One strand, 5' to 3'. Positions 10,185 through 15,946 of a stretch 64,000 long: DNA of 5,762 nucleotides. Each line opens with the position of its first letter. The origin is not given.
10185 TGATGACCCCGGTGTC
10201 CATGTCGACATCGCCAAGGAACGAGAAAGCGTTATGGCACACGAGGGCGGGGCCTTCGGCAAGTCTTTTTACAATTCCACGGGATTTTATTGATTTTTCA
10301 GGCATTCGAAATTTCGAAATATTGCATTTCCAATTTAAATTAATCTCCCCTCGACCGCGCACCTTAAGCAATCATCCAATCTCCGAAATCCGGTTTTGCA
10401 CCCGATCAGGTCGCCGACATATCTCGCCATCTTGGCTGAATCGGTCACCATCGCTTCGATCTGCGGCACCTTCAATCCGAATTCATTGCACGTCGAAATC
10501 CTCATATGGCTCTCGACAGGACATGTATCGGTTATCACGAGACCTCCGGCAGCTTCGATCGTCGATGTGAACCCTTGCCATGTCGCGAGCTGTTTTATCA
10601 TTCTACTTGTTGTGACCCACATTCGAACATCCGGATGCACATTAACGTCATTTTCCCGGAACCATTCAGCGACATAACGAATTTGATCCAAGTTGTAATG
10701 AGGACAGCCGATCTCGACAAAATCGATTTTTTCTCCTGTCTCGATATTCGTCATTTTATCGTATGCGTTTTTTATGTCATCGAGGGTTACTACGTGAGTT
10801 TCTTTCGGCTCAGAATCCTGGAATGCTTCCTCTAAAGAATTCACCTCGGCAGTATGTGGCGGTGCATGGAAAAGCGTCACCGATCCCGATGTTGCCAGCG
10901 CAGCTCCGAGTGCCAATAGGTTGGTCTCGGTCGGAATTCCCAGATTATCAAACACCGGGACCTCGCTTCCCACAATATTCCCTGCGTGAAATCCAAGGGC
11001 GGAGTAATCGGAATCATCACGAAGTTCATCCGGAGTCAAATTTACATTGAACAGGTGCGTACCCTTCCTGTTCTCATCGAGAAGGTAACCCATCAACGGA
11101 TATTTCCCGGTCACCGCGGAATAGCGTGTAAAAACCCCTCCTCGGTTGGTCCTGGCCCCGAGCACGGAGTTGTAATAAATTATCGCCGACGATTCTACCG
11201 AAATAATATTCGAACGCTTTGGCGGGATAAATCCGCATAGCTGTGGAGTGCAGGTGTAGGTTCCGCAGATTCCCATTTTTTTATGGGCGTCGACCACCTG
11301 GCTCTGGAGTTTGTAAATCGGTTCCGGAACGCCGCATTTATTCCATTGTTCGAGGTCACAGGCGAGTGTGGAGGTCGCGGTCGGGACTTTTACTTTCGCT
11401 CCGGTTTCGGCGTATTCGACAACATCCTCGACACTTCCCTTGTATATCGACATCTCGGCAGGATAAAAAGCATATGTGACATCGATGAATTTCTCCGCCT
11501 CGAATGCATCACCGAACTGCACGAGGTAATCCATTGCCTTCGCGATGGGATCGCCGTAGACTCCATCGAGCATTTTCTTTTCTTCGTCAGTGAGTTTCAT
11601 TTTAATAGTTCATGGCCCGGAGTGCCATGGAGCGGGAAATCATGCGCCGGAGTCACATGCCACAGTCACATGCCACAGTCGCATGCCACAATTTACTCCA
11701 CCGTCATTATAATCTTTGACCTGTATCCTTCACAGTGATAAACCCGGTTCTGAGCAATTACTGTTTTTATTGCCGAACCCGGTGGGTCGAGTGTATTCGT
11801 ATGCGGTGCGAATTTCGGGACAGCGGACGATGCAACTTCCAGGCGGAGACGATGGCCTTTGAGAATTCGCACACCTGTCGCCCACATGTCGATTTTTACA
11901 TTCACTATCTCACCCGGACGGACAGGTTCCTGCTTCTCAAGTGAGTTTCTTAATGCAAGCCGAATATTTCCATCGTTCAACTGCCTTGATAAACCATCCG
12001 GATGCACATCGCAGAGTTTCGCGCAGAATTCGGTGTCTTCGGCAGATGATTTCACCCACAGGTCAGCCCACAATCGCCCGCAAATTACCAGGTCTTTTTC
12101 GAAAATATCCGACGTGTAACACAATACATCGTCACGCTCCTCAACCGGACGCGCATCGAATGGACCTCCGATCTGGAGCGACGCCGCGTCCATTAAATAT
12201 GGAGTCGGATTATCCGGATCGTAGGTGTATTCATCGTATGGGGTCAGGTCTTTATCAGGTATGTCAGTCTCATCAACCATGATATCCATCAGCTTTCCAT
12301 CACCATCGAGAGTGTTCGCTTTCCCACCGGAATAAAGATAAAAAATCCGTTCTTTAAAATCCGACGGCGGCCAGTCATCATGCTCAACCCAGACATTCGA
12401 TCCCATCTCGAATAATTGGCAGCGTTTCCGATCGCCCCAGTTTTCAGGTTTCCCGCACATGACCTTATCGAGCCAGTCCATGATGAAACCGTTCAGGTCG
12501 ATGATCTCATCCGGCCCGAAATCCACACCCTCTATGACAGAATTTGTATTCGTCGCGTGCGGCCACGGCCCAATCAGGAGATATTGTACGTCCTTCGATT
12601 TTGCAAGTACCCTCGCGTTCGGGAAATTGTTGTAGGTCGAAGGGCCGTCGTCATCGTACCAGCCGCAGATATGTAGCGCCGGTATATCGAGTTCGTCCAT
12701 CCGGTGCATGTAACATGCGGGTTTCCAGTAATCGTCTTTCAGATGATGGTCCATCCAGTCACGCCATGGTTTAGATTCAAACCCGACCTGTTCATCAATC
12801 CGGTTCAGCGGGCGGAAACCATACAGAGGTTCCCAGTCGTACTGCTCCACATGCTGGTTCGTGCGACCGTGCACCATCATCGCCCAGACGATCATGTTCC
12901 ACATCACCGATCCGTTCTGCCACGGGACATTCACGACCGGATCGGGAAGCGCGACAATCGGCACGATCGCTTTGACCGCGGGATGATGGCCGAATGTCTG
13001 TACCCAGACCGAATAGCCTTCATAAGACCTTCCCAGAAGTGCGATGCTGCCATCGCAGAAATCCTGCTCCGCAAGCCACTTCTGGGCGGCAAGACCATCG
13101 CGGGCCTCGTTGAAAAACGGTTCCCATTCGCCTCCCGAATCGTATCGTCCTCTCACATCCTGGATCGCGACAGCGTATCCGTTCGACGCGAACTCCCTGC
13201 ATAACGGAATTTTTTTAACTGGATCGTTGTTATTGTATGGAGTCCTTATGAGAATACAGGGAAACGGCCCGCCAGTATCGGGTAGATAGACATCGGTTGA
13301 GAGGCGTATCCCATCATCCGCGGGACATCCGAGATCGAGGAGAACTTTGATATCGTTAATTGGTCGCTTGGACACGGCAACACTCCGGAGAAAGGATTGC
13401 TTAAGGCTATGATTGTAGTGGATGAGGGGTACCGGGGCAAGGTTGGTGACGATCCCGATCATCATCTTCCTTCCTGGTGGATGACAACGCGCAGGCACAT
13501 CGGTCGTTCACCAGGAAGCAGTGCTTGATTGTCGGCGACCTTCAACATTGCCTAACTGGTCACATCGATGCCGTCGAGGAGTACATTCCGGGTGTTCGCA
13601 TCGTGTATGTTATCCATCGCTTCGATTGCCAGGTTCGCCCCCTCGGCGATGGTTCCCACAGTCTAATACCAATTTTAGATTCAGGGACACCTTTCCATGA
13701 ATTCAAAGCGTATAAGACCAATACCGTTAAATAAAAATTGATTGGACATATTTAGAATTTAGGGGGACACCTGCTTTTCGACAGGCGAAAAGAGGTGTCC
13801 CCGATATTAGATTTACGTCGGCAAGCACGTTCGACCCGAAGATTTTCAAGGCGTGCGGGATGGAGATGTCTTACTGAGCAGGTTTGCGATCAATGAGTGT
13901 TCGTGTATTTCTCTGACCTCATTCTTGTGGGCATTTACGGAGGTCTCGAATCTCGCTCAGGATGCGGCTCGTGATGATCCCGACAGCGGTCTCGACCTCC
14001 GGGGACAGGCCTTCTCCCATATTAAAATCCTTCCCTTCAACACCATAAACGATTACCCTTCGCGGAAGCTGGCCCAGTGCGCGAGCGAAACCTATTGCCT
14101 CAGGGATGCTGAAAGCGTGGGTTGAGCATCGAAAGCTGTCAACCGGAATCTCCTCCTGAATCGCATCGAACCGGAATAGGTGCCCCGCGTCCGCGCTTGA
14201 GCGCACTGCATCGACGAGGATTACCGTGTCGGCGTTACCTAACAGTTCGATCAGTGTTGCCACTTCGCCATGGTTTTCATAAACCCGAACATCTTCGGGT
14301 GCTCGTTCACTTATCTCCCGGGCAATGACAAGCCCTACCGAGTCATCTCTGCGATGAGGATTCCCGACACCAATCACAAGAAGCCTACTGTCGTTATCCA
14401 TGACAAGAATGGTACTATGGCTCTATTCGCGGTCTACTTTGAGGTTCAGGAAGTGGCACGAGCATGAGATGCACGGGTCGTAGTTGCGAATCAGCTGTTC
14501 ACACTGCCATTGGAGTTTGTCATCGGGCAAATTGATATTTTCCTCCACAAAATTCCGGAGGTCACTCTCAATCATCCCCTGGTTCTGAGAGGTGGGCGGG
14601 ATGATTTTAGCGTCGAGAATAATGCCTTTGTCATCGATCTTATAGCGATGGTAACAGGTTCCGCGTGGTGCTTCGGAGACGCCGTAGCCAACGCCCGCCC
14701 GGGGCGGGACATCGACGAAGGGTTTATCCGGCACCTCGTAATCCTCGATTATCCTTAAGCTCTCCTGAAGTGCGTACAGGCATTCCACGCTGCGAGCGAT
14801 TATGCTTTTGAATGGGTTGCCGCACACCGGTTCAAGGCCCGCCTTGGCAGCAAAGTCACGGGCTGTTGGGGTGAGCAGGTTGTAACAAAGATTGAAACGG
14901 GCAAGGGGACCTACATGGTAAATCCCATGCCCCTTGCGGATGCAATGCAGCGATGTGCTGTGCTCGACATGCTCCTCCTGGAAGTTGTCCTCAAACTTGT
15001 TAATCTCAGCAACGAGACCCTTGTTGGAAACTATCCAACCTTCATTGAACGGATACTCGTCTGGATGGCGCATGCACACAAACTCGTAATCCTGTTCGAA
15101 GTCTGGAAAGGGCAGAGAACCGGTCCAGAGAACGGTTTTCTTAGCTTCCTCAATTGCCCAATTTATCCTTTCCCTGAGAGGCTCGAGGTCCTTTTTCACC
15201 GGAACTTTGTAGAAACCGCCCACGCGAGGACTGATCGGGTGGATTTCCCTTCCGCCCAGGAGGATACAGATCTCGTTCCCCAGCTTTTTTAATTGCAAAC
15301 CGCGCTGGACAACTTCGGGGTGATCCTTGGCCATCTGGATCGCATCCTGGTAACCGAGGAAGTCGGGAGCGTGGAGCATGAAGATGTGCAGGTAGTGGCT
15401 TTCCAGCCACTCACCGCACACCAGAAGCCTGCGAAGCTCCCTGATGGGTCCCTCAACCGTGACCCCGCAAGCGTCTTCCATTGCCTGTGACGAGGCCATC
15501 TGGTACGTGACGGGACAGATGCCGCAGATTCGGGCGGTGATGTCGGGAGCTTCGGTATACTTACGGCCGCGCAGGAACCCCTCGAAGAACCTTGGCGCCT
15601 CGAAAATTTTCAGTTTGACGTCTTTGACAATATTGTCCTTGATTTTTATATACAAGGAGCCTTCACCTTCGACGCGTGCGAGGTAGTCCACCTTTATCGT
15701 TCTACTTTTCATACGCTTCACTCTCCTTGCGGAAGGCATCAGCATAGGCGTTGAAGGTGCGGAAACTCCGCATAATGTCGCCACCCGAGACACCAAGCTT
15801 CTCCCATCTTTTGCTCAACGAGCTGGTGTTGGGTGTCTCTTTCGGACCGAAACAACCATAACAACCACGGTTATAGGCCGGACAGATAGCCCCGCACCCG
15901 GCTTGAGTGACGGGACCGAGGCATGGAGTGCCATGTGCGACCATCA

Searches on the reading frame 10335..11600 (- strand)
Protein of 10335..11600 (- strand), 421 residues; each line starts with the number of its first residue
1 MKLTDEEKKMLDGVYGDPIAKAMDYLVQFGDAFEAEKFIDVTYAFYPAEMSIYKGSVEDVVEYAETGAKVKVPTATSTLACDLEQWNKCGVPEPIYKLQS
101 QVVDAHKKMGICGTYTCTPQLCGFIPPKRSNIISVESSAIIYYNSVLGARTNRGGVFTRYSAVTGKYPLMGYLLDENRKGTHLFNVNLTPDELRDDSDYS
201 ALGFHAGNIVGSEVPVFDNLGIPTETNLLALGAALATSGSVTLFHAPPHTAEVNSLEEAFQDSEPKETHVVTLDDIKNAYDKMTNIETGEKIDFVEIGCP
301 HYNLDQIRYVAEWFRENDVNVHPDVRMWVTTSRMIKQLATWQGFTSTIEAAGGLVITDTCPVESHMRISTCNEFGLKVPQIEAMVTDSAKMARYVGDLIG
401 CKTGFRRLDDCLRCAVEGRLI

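Call 42: search_protein_families(library=ncbifam, proteins=[window:10335-11600:-], max_evalue=0.00001)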
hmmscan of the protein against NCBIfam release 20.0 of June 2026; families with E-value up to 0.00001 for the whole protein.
window:10335-11600:- (421 aa): 1 family
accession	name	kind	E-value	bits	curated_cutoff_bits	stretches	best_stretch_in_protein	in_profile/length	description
NF051439.1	C3LHypDHLhpIPSEAE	equivalog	1.6e-67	228.2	700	1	1-419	144-547/555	cis-3-hydroxy-L-proline dehydratase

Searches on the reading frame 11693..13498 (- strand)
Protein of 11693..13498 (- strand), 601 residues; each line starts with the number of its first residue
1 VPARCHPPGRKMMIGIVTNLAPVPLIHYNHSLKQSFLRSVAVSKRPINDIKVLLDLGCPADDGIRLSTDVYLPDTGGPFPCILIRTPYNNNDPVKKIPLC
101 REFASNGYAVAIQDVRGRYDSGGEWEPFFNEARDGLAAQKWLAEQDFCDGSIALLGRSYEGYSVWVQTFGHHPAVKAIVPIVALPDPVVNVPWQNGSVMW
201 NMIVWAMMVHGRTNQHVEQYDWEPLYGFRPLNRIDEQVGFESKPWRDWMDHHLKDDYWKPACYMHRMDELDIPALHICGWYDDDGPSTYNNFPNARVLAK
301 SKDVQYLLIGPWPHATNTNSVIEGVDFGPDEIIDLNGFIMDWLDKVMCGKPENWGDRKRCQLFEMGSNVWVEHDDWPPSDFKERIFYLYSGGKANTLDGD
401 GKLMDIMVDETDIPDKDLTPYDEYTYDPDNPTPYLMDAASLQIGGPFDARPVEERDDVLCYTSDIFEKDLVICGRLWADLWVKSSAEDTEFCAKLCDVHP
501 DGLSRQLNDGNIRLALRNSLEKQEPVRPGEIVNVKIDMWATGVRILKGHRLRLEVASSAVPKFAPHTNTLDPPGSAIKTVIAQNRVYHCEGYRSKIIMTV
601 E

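Call 42: search_protein_families(library=ncbifam, proteins=[window:11693-13498:-], max_evalue=0.00001)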
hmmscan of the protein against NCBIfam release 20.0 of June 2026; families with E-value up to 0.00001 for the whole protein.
window:11693-13498:- (601 aa): 2 families
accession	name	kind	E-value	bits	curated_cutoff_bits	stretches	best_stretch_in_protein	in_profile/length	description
TIGR00976.1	CocE_NonD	subfamily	1.3e-100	338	66.3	1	62-598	5-545/550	CocE/NonD family hydrolase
NF003780.0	PRK05371.1-1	subfamily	2.2e-09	36.3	642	1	449-558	446-555/594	Xaa-Pro dipeptidyl-peptidase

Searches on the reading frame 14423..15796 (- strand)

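Call 42: search_protein_families(library=ncbifam, proteins=[window:14423-15796:-], max_evalue=0.00001)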
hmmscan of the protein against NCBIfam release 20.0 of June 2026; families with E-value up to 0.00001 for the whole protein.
window:14423-15796:- (457 aa): 8 families
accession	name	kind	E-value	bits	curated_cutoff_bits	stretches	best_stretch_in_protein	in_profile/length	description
NF040828.1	sulfhyd_ShyA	equivalog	6.4e-84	282.2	700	1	34-451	3-414/415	NAD(P)-dependent hydrogenase/sulfhydrogenase 2 subunit alpha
NF040832.1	sulfhyd_HydA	equivalog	1.7e-69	235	880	1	34-451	5-425/426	NADPH-dependent hydrogenase/sulfhydrogenase 1 subunit alpha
NF041785.2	VhuA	equivalog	2.1e-50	171.5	800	2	34-222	4-199/418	F420-non-reducing hydrogenase Vhu subunit A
TIGR03295.1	frhA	equivalog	1.1e-39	136.6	392.5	2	31-200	2-167/412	coenzyme F420 hydrogenase subunit alpha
NF033181.1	NiFeSe_hydrog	equivalog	1.8e-39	136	600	2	33-198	3-161/507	nickel-dependent hydrogenase large subunit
NF045518.1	H2_NiFeSe_large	exception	3.3e-36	125.1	780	2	33-208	3-192/485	NiFeSe hydrogenase large subunit HysA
NF007550.0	PRK10170.1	equivalog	6.7e-17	61.1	1101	1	31-155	16-140/597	Ni/Fe-hydrogenase large subunit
NF007778.0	PRK10467.1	equivalog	1.7e-14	53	969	1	31-166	2-136/567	hydrogenase 2 large subunit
